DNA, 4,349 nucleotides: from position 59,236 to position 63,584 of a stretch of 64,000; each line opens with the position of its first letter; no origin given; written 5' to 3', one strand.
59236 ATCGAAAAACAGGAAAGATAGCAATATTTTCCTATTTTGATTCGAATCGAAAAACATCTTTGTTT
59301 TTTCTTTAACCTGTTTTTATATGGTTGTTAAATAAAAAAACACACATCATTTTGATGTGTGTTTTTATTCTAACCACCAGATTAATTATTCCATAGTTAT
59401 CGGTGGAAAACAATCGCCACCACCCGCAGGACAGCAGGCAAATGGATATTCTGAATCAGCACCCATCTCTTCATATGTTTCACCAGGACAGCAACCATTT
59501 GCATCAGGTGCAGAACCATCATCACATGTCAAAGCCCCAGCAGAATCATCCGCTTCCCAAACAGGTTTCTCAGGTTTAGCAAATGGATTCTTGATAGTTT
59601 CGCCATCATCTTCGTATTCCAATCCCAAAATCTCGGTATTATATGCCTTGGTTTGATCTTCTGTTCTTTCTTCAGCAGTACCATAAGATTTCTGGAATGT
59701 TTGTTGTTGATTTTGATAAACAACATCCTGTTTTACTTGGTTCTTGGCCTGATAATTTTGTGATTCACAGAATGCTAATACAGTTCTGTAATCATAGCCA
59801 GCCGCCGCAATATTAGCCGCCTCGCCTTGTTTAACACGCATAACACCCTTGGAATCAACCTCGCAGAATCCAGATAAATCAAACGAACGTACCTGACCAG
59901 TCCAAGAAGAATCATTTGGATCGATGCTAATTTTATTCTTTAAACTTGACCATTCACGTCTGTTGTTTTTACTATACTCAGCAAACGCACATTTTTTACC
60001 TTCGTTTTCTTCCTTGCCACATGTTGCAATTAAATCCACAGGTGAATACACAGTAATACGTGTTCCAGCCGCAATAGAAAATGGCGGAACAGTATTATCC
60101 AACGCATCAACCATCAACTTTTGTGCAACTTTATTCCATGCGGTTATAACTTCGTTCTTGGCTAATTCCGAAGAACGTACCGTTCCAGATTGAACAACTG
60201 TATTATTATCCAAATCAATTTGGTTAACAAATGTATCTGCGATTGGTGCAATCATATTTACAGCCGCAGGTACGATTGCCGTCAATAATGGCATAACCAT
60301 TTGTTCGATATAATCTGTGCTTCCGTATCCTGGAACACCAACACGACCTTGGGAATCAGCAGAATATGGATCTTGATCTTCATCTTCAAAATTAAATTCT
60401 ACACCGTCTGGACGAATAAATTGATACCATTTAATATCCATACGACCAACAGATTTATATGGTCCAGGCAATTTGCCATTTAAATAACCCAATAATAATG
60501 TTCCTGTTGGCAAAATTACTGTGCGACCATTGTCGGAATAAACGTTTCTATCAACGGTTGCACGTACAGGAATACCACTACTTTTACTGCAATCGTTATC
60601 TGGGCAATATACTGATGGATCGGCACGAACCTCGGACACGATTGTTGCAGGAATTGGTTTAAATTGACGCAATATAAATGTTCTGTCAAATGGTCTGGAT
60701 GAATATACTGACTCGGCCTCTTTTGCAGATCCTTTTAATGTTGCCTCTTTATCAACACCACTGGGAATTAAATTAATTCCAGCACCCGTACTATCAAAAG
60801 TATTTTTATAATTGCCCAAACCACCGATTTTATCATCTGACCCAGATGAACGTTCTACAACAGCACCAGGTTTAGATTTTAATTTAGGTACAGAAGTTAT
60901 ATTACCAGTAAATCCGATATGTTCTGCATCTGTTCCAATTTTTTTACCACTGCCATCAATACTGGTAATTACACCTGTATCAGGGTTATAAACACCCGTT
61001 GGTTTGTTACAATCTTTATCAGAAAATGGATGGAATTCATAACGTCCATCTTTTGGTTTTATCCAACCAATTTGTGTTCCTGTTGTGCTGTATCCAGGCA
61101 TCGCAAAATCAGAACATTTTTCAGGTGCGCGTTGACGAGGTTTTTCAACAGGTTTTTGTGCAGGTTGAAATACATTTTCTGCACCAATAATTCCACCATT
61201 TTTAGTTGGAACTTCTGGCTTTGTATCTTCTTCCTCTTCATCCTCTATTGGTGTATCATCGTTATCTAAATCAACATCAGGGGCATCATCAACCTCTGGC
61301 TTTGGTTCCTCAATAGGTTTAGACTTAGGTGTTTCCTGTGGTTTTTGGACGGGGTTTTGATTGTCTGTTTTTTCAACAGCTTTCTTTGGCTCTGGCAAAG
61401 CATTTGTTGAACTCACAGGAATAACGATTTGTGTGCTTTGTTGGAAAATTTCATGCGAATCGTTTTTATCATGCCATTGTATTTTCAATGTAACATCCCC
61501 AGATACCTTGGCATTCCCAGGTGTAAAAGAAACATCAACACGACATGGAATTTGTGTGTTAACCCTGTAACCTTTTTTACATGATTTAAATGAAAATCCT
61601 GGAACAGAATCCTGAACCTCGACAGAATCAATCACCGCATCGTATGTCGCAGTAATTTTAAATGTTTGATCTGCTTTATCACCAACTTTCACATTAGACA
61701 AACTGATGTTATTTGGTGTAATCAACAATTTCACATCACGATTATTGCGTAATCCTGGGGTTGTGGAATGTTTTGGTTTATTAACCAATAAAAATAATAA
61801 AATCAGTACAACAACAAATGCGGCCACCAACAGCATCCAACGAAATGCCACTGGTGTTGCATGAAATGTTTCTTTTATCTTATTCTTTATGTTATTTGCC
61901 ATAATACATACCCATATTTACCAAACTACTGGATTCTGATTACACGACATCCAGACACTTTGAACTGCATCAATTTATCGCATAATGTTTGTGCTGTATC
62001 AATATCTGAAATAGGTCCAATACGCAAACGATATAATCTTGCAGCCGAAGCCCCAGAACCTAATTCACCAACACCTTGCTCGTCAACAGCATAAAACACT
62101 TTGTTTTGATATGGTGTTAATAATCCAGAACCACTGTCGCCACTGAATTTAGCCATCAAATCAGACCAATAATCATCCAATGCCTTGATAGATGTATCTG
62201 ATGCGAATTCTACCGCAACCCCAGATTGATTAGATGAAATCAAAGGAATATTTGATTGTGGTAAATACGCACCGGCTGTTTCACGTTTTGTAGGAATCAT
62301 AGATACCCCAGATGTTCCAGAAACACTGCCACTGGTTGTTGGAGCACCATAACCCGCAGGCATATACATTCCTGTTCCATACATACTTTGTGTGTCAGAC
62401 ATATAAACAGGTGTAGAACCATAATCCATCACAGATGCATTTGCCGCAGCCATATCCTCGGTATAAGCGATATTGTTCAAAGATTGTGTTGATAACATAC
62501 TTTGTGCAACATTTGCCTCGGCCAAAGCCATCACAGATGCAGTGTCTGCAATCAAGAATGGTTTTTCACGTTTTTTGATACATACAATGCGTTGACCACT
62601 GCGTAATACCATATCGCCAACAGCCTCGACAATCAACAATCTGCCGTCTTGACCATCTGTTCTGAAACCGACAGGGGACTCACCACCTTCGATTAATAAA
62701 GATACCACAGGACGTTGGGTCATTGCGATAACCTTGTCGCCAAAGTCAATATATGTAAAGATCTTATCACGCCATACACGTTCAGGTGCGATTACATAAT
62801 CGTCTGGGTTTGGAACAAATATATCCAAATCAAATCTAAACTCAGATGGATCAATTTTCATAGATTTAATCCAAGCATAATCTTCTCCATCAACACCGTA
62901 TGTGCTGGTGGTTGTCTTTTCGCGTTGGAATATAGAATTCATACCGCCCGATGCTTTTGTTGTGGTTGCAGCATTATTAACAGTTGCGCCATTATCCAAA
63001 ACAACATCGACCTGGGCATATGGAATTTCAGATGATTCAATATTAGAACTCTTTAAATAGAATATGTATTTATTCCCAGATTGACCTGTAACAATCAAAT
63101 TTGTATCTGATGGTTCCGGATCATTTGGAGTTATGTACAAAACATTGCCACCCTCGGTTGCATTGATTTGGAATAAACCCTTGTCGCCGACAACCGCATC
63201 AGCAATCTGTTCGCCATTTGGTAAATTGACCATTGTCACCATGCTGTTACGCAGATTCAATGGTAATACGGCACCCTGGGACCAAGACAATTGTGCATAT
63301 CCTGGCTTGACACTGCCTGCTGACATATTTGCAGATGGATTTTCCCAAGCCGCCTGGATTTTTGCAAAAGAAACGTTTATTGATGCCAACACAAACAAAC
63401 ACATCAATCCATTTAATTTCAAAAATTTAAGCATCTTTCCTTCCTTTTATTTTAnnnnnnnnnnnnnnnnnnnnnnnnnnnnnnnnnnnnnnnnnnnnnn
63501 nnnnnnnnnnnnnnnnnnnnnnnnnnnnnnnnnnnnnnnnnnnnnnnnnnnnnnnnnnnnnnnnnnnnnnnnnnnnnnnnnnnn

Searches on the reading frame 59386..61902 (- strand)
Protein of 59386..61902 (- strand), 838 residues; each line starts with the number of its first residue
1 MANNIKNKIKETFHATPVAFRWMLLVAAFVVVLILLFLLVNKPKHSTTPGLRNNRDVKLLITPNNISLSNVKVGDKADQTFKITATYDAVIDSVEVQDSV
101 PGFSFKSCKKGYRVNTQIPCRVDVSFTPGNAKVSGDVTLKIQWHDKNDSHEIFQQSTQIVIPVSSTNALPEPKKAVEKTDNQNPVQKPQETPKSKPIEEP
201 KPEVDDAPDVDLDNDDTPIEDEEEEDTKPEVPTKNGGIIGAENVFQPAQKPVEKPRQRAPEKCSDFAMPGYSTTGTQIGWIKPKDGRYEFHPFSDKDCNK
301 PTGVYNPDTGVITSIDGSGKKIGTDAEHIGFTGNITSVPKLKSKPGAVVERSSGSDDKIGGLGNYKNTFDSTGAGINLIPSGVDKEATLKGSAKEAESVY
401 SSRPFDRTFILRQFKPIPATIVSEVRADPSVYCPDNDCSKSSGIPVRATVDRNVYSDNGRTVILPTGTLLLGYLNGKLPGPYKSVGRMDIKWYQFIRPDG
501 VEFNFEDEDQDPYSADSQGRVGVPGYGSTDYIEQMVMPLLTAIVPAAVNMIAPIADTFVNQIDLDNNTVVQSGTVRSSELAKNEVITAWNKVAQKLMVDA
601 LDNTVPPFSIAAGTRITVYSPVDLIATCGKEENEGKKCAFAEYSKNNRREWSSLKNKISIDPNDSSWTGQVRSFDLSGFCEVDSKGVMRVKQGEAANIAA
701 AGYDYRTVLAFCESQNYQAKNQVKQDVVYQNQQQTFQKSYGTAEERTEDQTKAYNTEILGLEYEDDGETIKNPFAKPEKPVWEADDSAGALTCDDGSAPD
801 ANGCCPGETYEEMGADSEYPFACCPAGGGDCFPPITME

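Call 7: search_protein_families(library=pfam, proteins=[window:59386-61902:-], max_evalue=0.001)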
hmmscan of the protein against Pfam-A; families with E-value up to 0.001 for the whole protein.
window:59386-61902:- (838 aa): 1 family
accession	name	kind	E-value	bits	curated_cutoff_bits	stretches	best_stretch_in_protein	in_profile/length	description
PF03743.19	TrbI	-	8.9e-14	52.2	35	1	417-620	8-182/188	Bacterial conjugation TrbI-like protein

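Call 57: find_encoding_contigs(protein=window:59386-61902:-, flank=10000, max_places=3)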
Protein window:59386-61902:- (838 aa): no gene with exactly this product is on record in the collection.

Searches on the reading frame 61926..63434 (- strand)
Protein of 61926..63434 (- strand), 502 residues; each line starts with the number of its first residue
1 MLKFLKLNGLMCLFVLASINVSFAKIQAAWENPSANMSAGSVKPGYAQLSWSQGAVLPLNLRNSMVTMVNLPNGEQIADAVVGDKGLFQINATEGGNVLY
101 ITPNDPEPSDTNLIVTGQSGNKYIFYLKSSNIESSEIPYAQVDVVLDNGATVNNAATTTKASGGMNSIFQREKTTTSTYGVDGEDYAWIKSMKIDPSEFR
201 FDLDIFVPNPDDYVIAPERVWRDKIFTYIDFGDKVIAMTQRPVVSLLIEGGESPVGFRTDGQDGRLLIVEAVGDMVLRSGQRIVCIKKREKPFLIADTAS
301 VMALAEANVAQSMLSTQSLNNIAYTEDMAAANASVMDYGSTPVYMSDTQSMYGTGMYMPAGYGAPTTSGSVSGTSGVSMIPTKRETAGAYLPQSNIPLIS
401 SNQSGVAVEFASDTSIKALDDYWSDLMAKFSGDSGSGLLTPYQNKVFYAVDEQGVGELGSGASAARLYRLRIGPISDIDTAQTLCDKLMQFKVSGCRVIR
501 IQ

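Call 7: search_protein_families(library=pfam, proteins=[window:61926-63434:-], max_evalue=0.001)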
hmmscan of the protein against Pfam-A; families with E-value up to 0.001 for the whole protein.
window:61926-63434:- (502 aa): 1 family
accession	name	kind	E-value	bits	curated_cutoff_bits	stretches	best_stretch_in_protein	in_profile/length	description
PF03524.21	CagX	-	8.2e-23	81.7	34.2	1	48-288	5-197/198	Conjugal transfer protein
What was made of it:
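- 61926..63434 (-): VirB9/CagX homologue, 502 aa. PF03524 at E = 8.2e-23 (call 7).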

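Call 55: find_encoding_contigs(protein=window:61926-63434:-, flank=10000, max_places=3)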
Protein window:61926-63434:- (502 aa): no gene with exactly this product is on record in the collection.

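Call 64: search_dna_similar(query=window:61926-63434:-, collection=plasmids, mode=protein, max_rows=15)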
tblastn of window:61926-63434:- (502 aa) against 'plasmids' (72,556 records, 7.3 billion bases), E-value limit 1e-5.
Records with a match: 15; places in all: 15; records where one place covers at least 80% of the query: 0.
Best place of each record, by identity: <60% 15.
By first word of the organism name: Roseibium 5; Candidatus 3; Sphingosinicella 1; Erythrobacter 1; Microvirga 1; Azospirillum 1; Nitrosospira 1; Thalassospira 1; Desulfovibrio 1.
By predicted mobility (MOB-suite, as given by PLSDB): non-mobilizable 10; mobilizable 4; conjugative 1.
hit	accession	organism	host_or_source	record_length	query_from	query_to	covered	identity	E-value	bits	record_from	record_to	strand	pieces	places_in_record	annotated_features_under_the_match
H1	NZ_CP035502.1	Sphingosinicella sp. BN140058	Cell culture,soil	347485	26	289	53%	37.5%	1e-40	164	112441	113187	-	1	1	TrbG/VirB9 family P-type conjugative transfer protein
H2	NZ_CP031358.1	Erythrobacter aureus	marine sediment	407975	26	290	53%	36.2%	6e-40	162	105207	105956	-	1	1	TrbG/VirB9 family P-type conjugative transfer protein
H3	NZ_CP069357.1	Microvirga sp. VF16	Vachellia farnesiana,Cell culture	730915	27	287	52%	31.8%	7e-37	152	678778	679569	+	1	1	TrbG/VirB9 family P-type conjugative transfer protein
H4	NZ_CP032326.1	Azospirillum argentinense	soil sample,Agricultural field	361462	20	292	54%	27.5%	2e-23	111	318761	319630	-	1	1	TrbG/VirB9 family P-type conjugative transfer protein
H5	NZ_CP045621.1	Roseibium aggregatum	-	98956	25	287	52%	27.6%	8e-13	79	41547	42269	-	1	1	TrbG/VirB9 family P-type conjugative transfer protein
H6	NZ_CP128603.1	Roseibium aggregatum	cell culture,marine biofilms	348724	24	289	53%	26.9%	1e-12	79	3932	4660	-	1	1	TrbG/VirB9 family P-type conjugative transfer protein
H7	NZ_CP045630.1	Roseibium aggregatum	-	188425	25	287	52%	27.0%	9e-13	79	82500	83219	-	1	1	TrbG/VirB9 family P-type conjugative transfer protein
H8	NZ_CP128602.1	Roseibium aggregatum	cell culture,marine biofilms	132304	25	287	52%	26.9%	2e-12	77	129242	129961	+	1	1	TrbG/VirB9 family P-type conjugative transfer protein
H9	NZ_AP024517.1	Nitrosospira sp. NRS527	Oryza sativa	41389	22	289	53%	26.3%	1e-11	75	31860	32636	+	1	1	TrbG/VirB9 family P-type conjugative transfer protein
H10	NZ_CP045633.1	Roseibium aggregatum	-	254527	25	289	53%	25.9%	1e-12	79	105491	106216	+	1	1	TrbG/VirB9 family P-type conjugative transfer protein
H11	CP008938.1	Candidatus Paracaedimonas acanthamoebae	Acanthamoeba polyphaga HN-3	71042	26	286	52%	26.1%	2e-18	97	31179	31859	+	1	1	hypothetical protein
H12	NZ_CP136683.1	Thalassospira lucentensis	Macrocystis pyrifera gametophyte,Whole ...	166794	34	286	50%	25.8%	2e-11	75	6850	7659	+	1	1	TrbG/VirB9 family P-type conjugative transfer protein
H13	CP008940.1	Candidatus Paracaedimonas acanthamoebae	Acanthamoeba polyphaga HN-3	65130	20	286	53%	24.3%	2e-16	90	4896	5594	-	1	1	hypothetical protein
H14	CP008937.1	Candidatus Paracaedimonas acanthamoebae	Acanthamoeba polyphaga HN-3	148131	20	286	53%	24.3%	2e-16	90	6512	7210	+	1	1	hypothetical protein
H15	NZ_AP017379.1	Desulfovibrio ferrophilus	-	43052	18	288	54%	22.3%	2e-10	71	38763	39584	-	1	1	TrbG/VirB9 family P-type conjugative transfer protein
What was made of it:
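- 61926..63434 (-): 37.5% identity to a plasmid TrbG/VirB9 (call 64).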

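Call 66: get_annotated_region(hit=H1, flank=14000)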
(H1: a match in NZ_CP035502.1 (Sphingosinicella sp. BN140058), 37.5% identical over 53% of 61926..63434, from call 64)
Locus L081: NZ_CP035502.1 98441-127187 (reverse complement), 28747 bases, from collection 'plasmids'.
description: Sphingosinicella sp. BN140058 plasmid p1, complete sequence
organism: Sphingosinicella sp. BN140058 (NCBI taxid 1892855)
taxonomy: Bacteria; Pseudomonadota; Alphaproteobacteria; Sphingomonadales; Sphingosinicellaceae; Sphingosinicella; Sphingosinicella sp. BN140058
host: -; source: Cell culture,soil; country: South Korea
typing (MOB-suite, as given by PLSDB): mobilizable; relaxase MOBQ
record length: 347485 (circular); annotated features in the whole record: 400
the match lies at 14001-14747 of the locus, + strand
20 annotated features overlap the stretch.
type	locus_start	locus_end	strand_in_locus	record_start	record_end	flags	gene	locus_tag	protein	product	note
CDS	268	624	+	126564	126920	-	-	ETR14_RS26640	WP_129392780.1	hypothetical protein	-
CDS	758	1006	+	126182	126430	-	-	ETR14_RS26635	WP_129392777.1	hypothetical protein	-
CDS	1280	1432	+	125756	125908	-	arfA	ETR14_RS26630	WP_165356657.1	alternative ribosome rescue factor ArfA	GO:0072344 - rescue of stalled ribosome [Evidence IEA]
CDS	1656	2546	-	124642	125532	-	-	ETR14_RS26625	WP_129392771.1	hypothetical protein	-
CDS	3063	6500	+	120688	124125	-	-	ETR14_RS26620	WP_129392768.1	MobA/MobL family protein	-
CDS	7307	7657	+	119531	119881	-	-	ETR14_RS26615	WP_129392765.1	hypothetical protein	-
CDS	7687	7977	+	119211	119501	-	-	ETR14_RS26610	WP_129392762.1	hypothetical protein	-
CDS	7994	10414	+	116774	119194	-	-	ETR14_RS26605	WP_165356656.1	hypothetical protein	-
CDS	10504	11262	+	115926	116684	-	-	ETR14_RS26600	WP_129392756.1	hypothetical protein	-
CDS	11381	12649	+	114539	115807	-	-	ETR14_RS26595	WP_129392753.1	hypothetical protein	-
CDS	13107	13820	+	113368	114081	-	-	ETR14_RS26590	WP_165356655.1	type IV secretion system protein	-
CDS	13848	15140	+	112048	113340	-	-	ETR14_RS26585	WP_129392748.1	TrbG/VirB9 family P-type conjugative transfer protein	-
CDS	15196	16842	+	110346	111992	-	-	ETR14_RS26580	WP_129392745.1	TrbI/VirB10 family protein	-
CDS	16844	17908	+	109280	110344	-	-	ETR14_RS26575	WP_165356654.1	ATPase, T2SS/T4P/T4SS family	-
CDS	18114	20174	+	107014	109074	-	-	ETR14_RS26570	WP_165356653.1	type IV secretory system conjugative DNA transfer family protein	-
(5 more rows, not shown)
